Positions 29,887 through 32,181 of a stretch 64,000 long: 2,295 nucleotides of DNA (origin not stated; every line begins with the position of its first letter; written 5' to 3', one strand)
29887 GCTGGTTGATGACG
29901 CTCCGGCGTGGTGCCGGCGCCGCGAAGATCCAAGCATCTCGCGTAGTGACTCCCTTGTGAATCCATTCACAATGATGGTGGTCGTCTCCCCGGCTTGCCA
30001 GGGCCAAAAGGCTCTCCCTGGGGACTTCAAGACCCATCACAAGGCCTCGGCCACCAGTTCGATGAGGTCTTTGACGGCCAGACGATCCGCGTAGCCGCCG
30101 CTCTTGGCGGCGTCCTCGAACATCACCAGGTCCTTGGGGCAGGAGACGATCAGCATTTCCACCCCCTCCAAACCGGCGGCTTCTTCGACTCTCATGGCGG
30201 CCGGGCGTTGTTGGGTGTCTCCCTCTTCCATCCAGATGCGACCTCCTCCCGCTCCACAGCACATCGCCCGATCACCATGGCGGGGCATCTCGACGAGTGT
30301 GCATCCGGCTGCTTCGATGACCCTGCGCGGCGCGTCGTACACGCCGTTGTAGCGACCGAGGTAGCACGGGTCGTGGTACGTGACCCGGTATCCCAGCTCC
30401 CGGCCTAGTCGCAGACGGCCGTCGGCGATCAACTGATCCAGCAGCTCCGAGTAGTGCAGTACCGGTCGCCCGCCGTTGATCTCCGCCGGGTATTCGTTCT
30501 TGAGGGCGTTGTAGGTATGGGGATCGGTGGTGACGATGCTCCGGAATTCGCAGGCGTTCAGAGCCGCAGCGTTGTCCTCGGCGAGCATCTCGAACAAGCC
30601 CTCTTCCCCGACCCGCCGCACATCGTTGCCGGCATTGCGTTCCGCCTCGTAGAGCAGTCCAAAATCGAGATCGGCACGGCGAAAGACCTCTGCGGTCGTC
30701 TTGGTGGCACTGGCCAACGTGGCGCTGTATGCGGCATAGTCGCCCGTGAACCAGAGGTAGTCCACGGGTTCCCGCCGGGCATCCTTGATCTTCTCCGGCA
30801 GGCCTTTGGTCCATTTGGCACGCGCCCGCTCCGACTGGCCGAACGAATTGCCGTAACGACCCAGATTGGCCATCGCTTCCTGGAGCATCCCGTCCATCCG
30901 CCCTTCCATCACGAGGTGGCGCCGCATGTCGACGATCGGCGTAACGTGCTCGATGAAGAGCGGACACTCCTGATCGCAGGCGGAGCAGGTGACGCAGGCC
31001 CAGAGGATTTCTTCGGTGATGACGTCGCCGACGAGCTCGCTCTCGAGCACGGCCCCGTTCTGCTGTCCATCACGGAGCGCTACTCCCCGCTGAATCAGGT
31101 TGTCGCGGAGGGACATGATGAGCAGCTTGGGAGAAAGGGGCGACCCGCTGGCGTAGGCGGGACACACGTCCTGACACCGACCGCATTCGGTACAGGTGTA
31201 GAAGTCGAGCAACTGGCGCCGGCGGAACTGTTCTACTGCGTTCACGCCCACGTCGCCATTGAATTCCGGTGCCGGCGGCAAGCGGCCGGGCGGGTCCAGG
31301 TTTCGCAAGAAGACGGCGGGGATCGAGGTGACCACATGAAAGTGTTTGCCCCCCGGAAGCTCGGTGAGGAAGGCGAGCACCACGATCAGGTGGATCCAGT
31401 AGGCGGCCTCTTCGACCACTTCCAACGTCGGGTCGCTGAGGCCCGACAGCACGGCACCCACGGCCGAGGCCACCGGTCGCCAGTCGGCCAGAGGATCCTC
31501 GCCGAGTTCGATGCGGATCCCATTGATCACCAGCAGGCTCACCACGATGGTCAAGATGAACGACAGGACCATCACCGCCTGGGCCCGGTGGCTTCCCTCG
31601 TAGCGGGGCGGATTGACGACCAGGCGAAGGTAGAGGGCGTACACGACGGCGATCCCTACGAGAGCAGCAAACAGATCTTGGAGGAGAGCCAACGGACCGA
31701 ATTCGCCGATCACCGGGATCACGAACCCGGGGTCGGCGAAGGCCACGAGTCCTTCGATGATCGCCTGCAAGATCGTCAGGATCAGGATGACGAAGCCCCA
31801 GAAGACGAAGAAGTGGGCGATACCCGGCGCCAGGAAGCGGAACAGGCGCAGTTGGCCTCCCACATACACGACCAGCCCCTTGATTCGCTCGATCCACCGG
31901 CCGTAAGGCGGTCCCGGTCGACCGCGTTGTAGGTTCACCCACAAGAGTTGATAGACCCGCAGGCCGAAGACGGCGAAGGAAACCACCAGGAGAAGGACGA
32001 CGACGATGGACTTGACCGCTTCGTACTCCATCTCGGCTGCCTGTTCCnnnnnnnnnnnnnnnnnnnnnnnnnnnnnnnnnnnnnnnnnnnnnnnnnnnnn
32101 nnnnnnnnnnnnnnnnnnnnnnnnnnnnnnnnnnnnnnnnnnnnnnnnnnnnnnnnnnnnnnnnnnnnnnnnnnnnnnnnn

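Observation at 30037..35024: etfB-etfA flanked by two different HdrD-type partners: a soluble FeS/CCG protein and a membrane NarI-HdrD fusion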

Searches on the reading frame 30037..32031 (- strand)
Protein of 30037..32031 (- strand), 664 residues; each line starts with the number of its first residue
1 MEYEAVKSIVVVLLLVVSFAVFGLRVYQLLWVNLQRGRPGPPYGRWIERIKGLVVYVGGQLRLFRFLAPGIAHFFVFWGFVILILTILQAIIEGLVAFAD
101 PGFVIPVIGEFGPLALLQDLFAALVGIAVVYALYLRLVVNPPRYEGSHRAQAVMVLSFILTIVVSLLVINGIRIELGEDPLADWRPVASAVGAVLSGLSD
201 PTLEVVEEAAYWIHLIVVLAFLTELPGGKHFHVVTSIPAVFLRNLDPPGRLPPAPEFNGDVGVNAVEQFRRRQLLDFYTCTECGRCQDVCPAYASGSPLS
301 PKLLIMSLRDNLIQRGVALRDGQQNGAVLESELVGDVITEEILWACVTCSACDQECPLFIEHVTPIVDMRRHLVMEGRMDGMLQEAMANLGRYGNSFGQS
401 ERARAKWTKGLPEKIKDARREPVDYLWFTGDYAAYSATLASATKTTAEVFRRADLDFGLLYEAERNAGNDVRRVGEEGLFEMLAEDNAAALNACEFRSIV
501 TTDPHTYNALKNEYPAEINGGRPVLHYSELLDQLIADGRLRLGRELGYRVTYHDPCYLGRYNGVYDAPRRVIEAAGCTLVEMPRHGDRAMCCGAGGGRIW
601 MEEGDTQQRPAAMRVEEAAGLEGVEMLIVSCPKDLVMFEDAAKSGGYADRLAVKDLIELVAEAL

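Call 4: search_protein_families(library=pfam, proteins=[window:30037-32031:-])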
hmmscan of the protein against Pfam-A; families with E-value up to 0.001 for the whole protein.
window:30037-32031:- (664 aa): 7 families
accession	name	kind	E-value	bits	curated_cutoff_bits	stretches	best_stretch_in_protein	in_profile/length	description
PF02754.22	CCG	-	6e-17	62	20.6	1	550-633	1-79/85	Cysteine-rich domain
PF13237.11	Fer4_10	-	3.2e-09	37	25.5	1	276-357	5-53/53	4Fe-4S dicluster domain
PF13183.11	Fer4_8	-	5.6e-09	36.8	27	1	278-358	3-66/68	4Fe-4S dicluster domain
PF13187.11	Fer4_9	-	6e-09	36.2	27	1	280-357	2-48/52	4Fe-4S dicluster domain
PF13534.11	Fer4_17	-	7.4e-07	30.1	22.2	0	277-292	43-58/61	4Fe-4S dicluster domain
PF12838.12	Fer4_7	-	1.7e-06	28.8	27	0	276-292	34-50/52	4Fe-4S dicluster domain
PF12797.12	Fer4_2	-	2.2e-06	27.7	24.5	1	273-292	3-22/22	4Fe-4S binding domain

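Call 5: search_protein_families(library=ncbifam, proteins=[window:30037-32031:-])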
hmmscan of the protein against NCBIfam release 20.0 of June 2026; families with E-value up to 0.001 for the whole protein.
window:30037-32031:- (664 aa): 20 families
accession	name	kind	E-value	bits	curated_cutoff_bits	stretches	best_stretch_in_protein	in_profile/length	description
NF004898.0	PRK06259.1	equivalog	1.3e-27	96.6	385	1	340-663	182-487/488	fumarate reductase (CoM/CoB) subunit TfrB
NF045670.1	quin_L_LdhH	equivalog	9.9e-19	67.1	800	1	467-597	508-646/706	L-lactate dehydrogenase (quinone) large subunit LdhH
NF045796.1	DsrK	equivalog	7.6e-18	64.3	400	1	524-616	299-395/453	sulfate reduction electron transfer complex DsrMKJOP subunit DsrK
NF045724.1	ferredox_TmcB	equivalog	6.8e-16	57.8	735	1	523-641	288-407/430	electron transfer complex ferredoxin TmcB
NF045711.1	sulf_resp_HmcF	equivalog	2.3e-11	43.2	750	1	500-631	279-418/457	sulfate respiration complex iron-sulfur protein HmcF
NF045663.1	diclust_near_Sec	equivalog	3.8e-10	38.5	530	1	335-618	344-603/759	pyridine nucleotide-disulfide oxidoreductase/dicluster-binding protein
TIGR03290.1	CoB_CoM_SS_C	equivalog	1.8e-08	34.5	160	1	332-413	34-116/144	CoB--CoM heterodisulfide reductase subunit C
TIGR00273.1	TIGR00273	equivalog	6.4e-08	31.9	444.8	1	276-408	291-406/432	LutB/LldF family L-lactate oxidation iron-sulfur protein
NF058577.1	FdxA_fam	equivalog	1.6e-07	31.4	65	1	262-294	20-52/52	4Fe-4S ferredoxin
NF008369.0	PRK11168.1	equivalog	6.7e-07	28.5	278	0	416-602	162-344/401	anaerobic glycerol-3-phosphate dehydrogenase subunit C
NF041890.1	hdrC_Methbact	equivalog_domain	5.6e-06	26.1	270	0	265-306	16-56/192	ferredoxin:CoB-CoM heterodisulfide reductase subunit HdrC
NF009226.0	PRK12576.1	equivalog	9.2e-06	25.2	344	1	271-375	147-239/317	succinate dehydrogenase/fumarate reductase iron-sulfur subunit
NF008434.0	PRK11274.1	equivalog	2.1e-05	23.6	333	0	528-597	283-349/409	glycolate oxidase subunit GlcF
NF004616.0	PRK05950.1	subfamily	2.5e-05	23.5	228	1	270-375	139-235/238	succinate dehydrogenase iron-sulfur subunit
TIGR04105.1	FeFe_hydrog_B1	subfamily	3.7e-05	22.6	450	0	263-292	127-156/462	monomeric [FeFe] hydrogenase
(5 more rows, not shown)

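Call 6: find_homologous_proteins(query=window:30037-32031:-)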
Query window:30037-32031:- (664 aa): 6591 proteins with E <= 0.001 among 8000 candidates; the best 120 are listed.
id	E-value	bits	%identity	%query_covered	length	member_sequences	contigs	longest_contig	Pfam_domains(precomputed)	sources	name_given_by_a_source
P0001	0.0e+0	1516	100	100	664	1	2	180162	PF12797.13,PF12838.13,PF13534.12,PF02754.22,PF13237.12,PF13183.12,PF13187.12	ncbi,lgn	-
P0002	0.0e+0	1291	82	100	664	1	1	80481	PF12797.13,PF13534.12,PF02754.22,PF13237.12,PF13183.12,PF13187.12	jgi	jgi:Fe-S oxidoreductase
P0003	0.0e+0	1283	83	100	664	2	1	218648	PF12797.13,PF13534.12,PF02754.22,PF13237.12,PF13183.12,PF13187.12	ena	-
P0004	0.0e+0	1278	81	100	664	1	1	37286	PF12797.13,PF12838.13,PF13534.12,PF02754.22,PF13237.12,PF13183.12,PF13187.12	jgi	jgi:Fe-S oxidoreductase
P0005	0.0e+0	1219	77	100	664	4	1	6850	PF12797.13,PF13534.12,PF02754.22,PF13237.12,PF13183.12,PF13187.12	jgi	jgi:Fe-S oxidoreductase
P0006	0.0e+0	1216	77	100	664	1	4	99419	PF12797.13,PF13534.12,PF02754.22,PF13237.12,PF13183.12,PF13187.12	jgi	jgi:Fe-S oxidoreductase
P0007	0.0e+0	1212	80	97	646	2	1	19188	PF12797.13,PF13534.12,PF02754.22,PF13237.12,PF13183.12,PF13187.12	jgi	jgi:Fe-S oxidoreductase/uncharacterized membrane protein YuzA (DUF378 family)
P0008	0.0e+0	1185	76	100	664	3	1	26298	PF12797.13,PF13534.12,PF02754.22,PF13237.12,PF13183.12,PF13187.12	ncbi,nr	ncbi:MAG: 4Fe-4S dicluster domain-containing protein [Acidimicrobiia bacterium]|nr:4Fe-4S dicluster 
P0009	0.0e+0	1134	73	100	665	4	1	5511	PF12797.13,PF13534.12,PF02754.22,PF13237.12,PF13183.12,PF13187.12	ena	-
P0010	0.0e+0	1134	73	100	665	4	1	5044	PF12797.13,PF02754.22,PF13237.12,PF13183.12,PF13187.12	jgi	jgi:Fe-S oxidoreductase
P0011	0.0e+0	1122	71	100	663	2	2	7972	PF12797.13,PF02754.22,PF13237.12,PF13183.12,PF13187.12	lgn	-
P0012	0.0e+0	1121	79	91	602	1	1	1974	PF12797.13,PF12838.13,PF13534.12,PF02754.22,PF13237.12,PF13183.12,PF13187.12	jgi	jgi:Fe-S oxidoreductase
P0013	0.0e+0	1120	71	100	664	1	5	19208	PF12797.13,PF02754.22,PF13237.12,PF13183.12,PF13187.12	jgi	jgi:Fe-S oxidoreductase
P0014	0.0e+0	1120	72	97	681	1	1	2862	PF12797.13,PF13534.12,PF02754.22,PF13237.12,PF13183.12,PF13187.12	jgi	jgi:Fe-S oxidoreductase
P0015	0.0e+0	1117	72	100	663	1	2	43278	PF12797.13,PF02754.22,PF13237.12,PF13183.12,PF13187.12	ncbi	-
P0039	0.0e+0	1075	68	100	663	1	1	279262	PF12797.13,PF02754.22,PF13237.12,PF13183.12,PF13187.12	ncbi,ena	-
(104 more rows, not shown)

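Call 7: find_encoding_contigs(protein=P0001, flank=10000, max_places=3)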
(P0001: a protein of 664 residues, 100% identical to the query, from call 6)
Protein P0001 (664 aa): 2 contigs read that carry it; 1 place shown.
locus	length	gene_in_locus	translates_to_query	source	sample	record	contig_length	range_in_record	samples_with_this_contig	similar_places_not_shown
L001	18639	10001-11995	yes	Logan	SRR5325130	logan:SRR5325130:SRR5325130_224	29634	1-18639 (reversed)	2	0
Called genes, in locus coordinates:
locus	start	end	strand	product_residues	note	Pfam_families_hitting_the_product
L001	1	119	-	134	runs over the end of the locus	-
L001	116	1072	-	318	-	PF01795:Methyltransf_5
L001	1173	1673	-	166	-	PF02381:MraZ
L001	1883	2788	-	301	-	PF02754:CCG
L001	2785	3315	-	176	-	PF13237:Fer4_10 (weak), PF13183:Fer4_8, PF13187:Fer4_9 (weak), PF13534:Fer4_17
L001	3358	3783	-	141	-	PF00072:Response_reg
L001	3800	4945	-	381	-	PF00072:Response_reg, PF00512:HisKA, PF02518:HATPase_c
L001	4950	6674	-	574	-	PF00027:cNMP_binding, PF00512:HisKA, PF02518:HATPase_c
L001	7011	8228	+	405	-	PF13183:Fer4_8, PF13187:Fer4_9, PF13237:Fer4_10 (weak), PF13534:Fer4_17, PF02754:CCG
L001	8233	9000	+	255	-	PF01012:ETF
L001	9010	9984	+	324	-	PF01012:ETF, PF00766:ETF_alpha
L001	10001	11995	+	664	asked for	PF12838:Fer4_7 (faint), PF13534:Fer4_17 (faint), PF12797:Fer4_2 (faint), PF13183:Fer4_8, PF13187:Fer4_9, PF13237:Fer4_10, PF02754:CCG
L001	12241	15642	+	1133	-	PF01266:DAO (weak), PF07992:Pyr_redox_2 (weak), PF12831:FAD_oxidored, PF13450:NAD_binding_8 (weak), PF14691:Fer4_20, PF07992:Pyr_redox_2, PF13450:NAD_binding_8, PF14697:Fer4_21, +17 more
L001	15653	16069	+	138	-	PF02662:FlpD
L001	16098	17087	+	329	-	PF01058:Oxidored_q6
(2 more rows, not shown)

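Call 8: search_solved_structures(query=window:30037-32031:-, max_evalue=0.01, show_alignments=2)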
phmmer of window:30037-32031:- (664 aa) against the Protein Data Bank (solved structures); distinct sequences matched with E-value up to 0.01: 4.
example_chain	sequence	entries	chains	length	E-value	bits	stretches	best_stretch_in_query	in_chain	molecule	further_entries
9ojn_A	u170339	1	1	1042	2.7e-101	343.2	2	330-644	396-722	Iron-sulfur-binding reductase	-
9sfi_C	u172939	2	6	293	0.00015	23.5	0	513-633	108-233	H(2)/formate:CoB-CoM heterodisulfide,ferredoxin reductase subunit B2 | Heterodisulfide reductase subunit B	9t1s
5odc_C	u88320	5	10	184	0.00046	21.9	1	331-417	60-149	Heterodisulfide reductase, subunit C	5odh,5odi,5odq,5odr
5odc_B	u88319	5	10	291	0.0024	19.6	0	515-598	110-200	Heterodisulfide reductase, subunit B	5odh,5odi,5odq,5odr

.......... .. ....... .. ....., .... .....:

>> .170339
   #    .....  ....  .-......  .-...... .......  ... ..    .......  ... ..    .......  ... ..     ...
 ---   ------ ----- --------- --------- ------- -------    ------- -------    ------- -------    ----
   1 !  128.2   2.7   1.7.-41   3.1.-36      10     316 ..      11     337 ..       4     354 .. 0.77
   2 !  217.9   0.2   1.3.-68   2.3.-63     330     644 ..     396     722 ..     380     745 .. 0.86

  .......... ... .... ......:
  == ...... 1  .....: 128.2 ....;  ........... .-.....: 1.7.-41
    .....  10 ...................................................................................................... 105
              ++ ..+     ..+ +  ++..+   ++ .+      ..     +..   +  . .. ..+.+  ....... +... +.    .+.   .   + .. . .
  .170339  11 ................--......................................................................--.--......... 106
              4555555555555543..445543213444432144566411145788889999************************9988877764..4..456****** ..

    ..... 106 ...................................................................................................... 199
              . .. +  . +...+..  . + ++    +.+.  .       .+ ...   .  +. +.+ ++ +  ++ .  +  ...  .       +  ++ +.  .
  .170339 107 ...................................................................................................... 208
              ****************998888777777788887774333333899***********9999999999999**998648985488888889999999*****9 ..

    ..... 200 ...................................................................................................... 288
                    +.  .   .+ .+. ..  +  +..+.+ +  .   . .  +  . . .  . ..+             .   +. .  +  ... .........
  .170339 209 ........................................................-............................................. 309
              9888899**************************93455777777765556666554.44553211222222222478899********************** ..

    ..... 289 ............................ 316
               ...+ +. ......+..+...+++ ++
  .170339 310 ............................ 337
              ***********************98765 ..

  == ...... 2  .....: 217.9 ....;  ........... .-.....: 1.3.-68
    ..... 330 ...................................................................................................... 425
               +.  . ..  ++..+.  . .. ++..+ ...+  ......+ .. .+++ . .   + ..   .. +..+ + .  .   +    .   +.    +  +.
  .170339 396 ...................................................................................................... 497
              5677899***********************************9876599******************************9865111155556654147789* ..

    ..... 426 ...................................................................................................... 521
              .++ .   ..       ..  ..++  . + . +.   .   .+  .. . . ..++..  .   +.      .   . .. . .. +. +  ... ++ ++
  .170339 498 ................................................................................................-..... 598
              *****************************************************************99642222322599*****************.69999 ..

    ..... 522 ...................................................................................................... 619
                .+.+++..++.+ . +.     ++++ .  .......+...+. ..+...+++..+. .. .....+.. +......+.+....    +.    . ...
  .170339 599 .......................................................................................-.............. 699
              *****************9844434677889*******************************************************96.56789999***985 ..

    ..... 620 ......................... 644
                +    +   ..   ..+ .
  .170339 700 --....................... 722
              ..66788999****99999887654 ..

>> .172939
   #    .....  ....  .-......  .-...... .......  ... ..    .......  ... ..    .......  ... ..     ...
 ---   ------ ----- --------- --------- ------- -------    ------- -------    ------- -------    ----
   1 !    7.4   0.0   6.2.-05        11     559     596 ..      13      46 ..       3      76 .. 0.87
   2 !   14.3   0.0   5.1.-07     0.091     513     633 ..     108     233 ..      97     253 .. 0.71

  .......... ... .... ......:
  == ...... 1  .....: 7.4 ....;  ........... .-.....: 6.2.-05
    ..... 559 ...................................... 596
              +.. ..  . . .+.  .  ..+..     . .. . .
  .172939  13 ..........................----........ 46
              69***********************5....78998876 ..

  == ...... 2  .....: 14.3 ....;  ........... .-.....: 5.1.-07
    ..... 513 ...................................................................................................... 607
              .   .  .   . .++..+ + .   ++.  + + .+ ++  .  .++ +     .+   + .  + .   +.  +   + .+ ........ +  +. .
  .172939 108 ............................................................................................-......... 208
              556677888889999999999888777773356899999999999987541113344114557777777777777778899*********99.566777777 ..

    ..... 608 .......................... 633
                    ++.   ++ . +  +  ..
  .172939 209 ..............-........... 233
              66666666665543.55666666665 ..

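Call 14: find_related_loci(query=window:30037-32031:-, collection=genome_contigs, flank=10000)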
Query window:30037-32031:- (664 aa) in genome_contigs; peptide patterns used: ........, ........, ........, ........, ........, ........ (x = any residue, [..] = any of these).
599 stretches matched a pattern (row limit reached: there are more); 570 encode a relative of the query (tblastn E <= 1e-3); the best 80 are kept; 80 distinct loci.
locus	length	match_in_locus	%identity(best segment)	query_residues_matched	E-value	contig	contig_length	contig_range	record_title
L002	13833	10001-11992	77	1-664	0e+0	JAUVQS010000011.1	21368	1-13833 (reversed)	MAG: Acidimicrobiia bacterium isolate CSMAG_694 CSMAG_694_k127_916247_length_21368_cov_84.3780, whole genome shotgun seq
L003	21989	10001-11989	72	1-664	0e+0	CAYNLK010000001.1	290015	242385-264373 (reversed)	MAG TPA_asm: uncultured Caldilineaceae bacterium isolate binchicken_co44_236 genome assembly, contig: NODE_26_length_290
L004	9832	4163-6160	70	1-664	0e+0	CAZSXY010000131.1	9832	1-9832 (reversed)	MAG TPA_asm: uncultured Anaerolineaceae bacterium isolate SRP338002_co1_26 genome assembly, contig: NODE_6418_length_983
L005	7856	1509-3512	67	1-664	0e+0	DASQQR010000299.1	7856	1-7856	MAG TPA_asm: Anaerolineales bacterium isolate SMAG_U10862 k141_203968, whole genome shotgun sequence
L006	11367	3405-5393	68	1-664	0e+0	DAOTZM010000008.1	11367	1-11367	MAG TPA_asm: Anaerolineales bacterium isolate H51_515 k117_225246, whole genome shotgun sequence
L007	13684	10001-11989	70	1-664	0e+0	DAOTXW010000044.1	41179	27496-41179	MAG TPA_asm: Anaerolineae bacterium isolate H21_280 k133_1073575, whole genome shotgun sequence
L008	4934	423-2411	66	1-664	0e+0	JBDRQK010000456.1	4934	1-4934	MAG: Chloroflexota bacterium isolate MEGAHIT-group-2.40 k141_708924, whole genome shotgun sequence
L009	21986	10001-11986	66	1-664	0e+0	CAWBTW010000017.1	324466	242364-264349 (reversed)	MAG: uncultured Chloroflexia bacterium isolate MFD03804.bin.2.70 genome assembly, contig: contig_7977, whole genome shot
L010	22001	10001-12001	67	1-664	0e+0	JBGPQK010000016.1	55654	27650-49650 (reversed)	MAG: Anaerolineae bacterium isolate OBJ1_062018_150_34 k141_739162_length_55654_cov_25.2840, whole genome shotgun sequen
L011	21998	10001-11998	68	1-664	0e+0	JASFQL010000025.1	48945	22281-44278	MAG: Anaerolineales bacterium isolate D0819S20remetaG_Bin_326 D0819S20remetaG_FD_scaffold_89_c1, whole genome shotgun se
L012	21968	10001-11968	66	1-664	0e+0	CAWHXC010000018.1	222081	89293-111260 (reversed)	MAG: uncultured Chloroflexia bacterium isolate MFD02979.bin.2.116 genome assembly, contig: contig_31479, whole genome sh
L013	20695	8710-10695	65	1-664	0e+0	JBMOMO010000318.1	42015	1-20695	MAG: Chloroflexota bacterium isolate Betzabe_MAG052 MAG052_318, whole genome shotgun sequence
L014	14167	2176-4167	66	1-664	0e+0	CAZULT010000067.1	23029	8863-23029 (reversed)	MAG TPA_asm: uncultured Anaerolineaceae bacterium isolate SRP185410_co2_112 genome assembly, contig: NODE_2527_length_23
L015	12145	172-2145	65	1-664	0e+0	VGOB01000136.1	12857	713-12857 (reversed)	MAG: Chloroflexi bacterium isolate K_DeepCast_250m_m1_199 K_DeepCast_250m_m1_199_Ga0194125_10010221, whole genome shotgu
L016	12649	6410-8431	66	1-664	0e+0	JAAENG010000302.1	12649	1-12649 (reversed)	MAG: Chloroflexota bacterium isolate Bse_26 BseG_CONTIG2022194, whole genome shotgun sequence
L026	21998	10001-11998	65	1-664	0e+0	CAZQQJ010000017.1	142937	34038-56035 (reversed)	MAG TPA_asm: uncultured Anaerolinea sp. isolate SRP278314_co2_69 genome assembly, contig: NODE_189_length_142937_cov_34.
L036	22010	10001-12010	60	6-664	0e+0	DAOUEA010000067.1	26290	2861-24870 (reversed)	MAG TPA_asm: Chloroflexota bacterium isolate N3_141 k131_69445, whole genome shotgun sequence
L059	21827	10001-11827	41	68-664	4e-138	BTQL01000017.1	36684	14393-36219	MAG: Acidimicrobiia bacterium BMS9Abin12 DNA, NODE_205_length_36684, whole genome shotgun sequence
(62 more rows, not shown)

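Call 33: find_encoding_contigs(protein=P0039, flank=10000, max_places=1)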
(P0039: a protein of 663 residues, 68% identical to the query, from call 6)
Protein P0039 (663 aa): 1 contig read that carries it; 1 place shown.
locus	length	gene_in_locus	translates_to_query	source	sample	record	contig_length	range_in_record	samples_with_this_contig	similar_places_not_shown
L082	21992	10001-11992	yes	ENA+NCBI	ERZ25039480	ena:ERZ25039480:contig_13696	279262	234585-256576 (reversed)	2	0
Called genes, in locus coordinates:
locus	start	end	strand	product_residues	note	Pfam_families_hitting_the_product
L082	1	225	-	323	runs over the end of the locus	PF02779:Transket_pyr, PF02780:Transketolase_C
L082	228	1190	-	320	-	PF00676:E1_dh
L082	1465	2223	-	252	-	PF08239:SH3_3 (weak)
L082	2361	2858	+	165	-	PF04073:tRNA_edit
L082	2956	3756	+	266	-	-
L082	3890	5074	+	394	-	PF00557:Peptidase_M24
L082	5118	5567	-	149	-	PF00383:dCMP_cyt_deam_1, PF14437:MafB19-deam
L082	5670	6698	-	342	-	PF01040:UbiA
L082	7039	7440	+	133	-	PF13237:Fer4_10 (weak), PF13183:Fer4_8, PF12838:Fer4_7 (weak), PF13187:Fer4_9, PF13534:Fer4_17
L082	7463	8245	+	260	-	PF02754:CCG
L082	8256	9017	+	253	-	PF01012:ETF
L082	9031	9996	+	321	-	PF01012:ETF, PF00766:ETF_alpha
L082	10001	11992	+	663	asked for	PF12797:Fer4_2 (faint), PF13183:Fer4_8, PF13187:Fer4_9, PF13237:Fer4_10, PF02754:CCG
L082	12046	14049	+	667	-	PF09308:LuxQ-periplasm (faint), PF17203:sCache_3_2 (faint), PF14827:dCache_3, PF17201:Cache_3-Cache_2, PF17202:sCache_3_3, PF00672:HAMP, PF00512:HisKA, PF02518:HATPase_c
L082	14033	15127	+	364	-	PF00072:Response_reg, PF00512:HisKA, PF02518:HATPase_c, PF13581:HATPase_c_2 (weak)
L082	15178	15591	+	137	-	PF00072:Response_reg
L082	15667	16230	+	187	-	PF13183:Fer4_8, PF13237:Fer4_10 (faint), PF13187:Fer4_9, PF13534:Fer4_17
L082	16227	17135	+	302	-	PF02754:CCG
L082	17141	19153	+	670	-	PF00890:FAD_binding_2 (weak), PF12831:FAD_oxidored, PF13450:NAD_binding_8, PF00037:Fer4 (weak), PF13237:Fer4_10, PF14697:Fer4_21, PF12838:Fer4_7, PF13187:Fer4_9, +7 more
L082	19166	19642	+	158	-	PF02662:FlpD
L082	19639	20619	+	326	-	PF01058:Oxidored_q6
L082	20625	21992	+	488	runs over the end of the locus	PF27537:HoxH, PF00374:NiFeSe_Hases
